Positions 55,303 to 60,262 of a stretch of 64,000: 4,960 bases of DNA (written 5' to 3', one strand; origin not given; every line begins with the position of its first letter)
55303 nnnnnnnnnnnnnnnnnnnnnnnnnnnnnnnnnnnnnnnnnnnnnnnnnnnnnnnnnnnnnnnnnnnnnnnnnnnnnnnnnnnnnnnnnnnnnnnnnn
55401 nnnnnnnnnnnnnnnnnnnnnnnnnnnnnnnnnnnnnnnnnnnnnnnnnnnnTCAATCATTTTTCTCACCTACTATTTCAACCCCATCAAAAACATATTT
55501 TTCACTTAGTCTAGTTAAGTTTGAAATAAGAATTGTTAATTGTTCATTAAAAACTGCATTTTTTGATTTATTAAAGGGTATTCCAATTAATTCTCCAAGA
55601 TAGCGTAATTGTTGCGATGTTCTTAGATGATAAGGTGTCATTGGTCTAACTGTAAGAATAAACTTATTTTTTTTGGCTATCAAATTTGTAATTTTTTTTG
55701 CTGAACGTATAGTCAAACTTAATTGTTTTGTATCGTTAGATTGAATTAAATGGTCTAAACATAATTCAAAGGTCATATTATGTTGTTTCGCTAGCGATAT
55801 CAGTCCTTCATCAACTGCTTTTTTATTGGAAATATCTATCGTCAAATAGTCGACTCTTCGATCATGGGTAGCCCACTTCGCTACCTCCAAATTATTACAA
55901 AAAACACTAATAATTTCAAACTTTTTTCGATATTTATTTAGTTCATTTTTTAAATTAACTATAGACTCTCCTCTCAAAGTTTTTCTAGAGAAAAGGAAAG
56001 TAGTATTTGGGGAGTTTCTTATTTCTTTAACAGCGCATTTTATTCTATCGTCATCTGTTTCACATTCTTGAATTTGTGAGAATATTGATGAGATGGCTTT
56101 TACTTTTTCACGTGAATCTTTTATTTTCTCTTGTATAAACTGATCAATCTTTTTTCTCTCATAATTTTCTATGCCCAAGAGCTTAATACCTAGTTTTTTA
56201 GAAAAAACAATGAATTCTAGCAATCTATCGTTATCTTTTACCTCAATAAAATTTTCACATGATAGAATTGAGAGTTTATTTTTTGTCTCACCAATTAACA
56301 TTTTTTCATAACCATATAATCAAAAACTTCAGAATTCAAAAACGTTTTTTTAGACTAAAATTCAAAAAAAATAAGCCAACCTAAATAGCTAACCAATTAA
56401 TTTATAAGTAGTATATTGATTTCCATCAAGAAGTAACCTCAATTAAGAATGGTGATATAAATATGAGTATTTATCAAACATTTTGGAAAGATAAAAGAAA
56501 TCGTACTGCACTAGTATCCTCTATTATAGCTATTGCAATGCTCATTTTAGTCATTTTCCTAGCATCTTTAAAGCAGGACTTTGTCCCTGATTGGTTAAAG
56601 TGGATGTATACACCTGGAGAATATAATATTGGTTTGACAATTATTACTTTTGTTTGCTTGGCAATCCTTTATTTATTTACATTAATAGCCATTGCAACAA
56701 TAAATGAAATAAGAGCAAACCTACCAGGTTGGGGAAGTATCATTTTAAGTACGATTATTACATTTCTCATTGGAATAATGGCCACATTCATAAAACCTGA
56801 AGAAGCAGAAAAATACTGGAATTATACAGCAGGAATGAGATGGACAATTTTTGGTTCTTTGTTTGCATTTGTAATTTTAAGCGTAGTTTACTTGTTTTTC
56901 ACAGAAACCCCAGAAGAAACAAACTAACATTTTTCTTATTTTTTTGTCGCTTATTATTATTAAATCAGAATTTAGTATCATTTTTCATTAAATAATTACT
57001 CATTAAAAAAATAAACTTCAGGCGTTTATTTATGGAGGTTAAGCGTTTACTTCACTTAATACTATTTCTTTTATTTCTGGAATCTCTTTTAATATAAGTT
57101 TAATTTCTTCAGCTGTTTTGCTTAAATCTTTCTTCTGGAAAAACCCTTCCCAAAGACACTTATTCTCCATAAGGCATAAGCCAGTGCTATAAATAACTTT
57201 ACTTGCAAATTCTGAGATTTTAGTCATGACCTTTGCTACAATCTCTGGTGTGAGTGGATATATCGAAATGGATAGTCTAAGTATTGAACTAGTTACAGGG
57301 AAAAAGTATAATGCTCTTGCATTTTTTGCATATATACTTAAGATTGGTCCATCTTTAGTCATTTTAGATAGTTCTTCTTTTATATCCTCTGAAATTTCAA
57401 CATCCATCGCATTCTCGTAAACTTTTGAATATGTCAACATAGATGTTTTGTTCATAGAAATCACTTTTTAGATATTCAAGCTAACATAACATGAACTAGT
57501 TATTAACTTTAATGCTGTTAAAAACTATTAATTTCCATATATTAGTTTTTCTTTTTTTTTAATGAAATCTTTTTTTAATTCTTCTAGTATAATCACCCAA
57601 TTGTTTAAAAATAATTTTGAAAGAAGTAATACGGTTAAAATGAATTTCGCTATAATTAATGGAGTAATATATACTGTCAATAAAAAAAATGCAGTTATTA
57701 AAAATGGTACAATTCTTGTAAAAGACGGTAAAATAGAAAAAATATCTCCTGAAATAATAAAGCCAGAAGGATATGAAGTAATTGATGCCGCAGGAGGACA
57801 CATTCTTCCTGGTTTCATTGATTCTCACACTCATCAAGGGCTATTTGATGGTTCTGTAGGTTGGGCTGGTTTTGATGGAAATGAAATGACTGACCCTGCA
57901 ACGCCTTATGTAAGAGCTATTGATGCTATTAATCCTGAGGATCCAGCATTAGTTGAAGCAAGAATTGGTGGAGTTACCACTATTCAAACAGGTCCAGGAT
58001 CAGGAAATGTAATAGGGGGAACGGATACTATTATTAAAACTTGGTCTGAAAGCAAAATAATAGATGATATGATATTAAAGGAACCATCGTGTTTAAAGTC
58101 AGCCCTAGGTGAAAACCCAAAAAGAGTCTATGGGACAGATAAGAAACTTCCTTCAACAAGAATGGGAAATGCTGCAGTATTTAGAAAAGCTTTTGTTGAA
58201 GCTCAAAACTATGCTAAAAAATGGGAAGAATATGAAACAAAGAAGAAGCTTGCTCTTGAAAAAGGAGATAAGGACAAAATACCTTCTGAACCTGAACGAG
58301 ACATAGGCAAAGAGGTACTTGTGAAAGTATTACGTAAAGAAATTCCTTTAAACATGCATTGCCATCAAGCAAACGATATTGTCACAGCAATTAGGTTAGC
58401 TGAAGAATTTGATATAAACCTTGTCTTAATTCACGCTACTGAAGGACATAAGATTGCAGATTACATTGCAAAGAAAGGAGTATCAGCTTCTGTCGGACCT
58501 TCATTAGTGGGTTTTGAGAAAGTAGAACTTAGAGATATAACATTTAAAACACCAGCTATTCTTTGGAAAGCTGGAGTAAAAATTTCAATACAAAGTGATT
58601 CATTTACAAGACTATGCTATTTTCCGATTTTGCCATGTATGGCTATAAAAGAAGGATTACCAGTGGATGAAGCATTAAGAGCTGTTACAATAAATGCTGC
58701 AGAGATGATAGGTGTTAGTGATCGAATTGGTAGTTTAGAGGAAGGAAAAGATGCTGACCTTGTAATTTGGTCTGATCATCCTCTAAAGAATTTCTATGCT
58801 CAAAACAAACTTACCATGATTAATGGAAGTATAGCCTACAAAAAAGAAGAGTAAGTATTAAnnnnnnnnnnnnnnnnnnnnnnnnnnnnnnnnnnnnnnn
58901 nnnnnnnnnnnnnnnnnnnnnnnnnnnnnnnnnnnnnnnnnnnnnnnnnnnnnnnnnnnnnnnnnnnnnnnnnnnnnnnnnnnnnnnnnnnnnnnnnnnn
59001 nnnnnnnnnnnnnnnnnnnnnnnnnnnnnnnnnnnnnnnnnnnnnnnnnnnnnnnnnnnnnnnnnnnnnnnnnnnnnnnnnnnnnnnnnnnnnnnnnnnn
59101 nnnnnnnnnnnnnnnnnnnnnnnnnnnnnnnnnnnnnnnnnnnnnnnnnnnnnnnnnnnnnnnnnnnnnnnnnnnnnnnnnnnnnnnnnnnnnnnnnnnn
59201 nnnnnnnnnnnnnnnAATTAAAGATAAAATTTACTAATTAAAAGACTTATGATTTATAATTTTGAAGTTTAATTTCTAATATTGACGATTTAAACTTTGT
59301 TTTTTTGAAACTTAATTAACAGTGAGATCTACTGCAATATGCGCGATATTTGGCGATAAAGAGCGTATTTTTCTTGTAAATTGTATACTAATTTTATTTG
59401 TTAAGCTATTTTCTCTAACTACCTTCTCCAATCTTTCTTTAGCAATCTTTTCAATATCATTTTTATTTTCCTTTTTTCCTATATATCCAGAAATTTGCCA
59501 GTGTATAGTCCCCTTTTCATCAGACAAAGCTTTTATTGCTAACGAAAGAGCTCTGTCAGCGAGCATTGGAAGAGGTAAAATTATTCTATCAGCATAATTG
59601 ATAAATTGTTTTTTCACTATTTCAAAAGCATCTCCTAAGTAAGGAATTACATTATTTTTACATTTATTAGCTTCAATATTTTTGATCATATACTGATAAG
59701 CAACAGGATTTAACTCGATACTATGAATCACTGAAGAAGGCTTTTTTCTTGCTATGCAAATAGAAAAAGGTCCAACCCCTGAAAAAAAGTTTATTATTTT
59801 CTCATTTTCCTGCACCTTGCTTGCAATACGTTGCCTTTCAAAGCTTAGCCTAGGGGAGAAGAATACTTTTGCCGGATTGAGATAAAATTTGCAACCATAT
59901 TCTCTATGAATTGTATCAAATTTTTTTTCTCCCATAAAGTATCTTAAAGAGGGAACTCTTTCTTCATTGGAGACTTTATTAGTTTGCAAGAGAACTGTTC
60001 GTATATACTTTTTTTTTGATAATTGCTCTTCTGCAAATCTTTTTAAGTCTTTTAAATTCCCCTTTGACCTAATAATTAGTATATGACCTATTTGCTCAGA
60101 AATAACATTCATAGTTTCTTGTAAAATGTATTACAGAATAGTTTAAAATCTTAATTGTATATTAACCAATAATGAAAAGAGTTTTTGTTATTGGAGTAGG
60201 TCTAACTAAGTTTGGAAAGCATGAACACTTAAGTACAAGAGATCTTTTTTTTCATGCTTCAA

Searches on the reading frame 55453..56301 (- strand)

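Call 78: search_protein_families(library=pfam, proteins=[window:55453-56301:-], max_evalue=0.0001)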
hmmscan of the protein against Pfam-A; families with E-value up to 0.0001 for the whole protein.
window:55453-56301:- (282 aa): 1 family
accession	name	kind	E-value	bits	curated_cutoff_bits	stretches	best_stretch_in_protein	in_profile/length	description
PF01876.22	RNase_P_p30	-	2.3e-20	73.4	35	1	79-250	43-211/214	RNase P subunit p30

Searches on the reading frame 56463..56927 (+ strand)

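Call 78: search_protein_families(library=pfam, proteins=[window:56463-56927:+], max_evalue=0.0001)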
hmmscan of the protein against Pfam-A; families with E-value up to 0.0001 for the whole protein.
window:56463-56927:+ (154 aa): 1 family
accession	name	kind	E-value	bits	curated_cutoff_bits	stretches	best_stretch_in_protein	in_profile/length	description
PF16913.11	PUNUT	-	1e-06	28.7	30.6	1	45-149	87-189/321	Purine nucleobase transmembrane transport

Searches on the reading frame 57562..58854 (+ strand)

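Call 78: search_protein_families(library=pfam, proteins=[window:57562-58854:+], max_evalue=0.0001)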
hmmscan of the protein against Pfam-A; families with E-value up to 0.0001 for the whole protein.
window:57562-58854:+ (430 aa): 2 families
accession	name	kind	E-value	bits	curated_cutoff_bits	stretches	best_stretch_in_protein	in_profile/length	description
PF07969.17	Amidohydro_3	-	1.7e-20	74.4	29.7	2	359-409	400-450/472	Amidohydrolase family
PF01979.26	Amidohydro_1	-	8.8e-20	71.7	25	1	330-423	234-343/345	Amidohydrolase family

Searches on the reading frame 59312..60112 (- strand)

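Call 78: search_protein_families(library=pfam, proteins=[window:59312-60112:-], max_evalue=0.0001)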
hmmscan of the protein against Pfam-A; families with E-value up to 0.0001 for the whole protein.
window:59312-60112:- (266 aa): 3 families
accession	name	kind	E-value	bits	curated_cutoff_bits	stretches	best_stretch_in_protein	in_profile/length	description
PF02475.24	TRM5-TYW2_MTfase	-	3.6e-38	131.6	28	1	67-227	1-159/164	TRM5/TYW2 methyltransferase domain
PF25133.1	TYW2_N_2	-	1e-05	26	27.7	1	6-63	22-78/79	TYW2 N-terminal domain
PF09445.16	Methyltransf_15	-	8e-05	22.7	22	0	104-177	2-75/165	RNA cap guanine-N2 methyltransferase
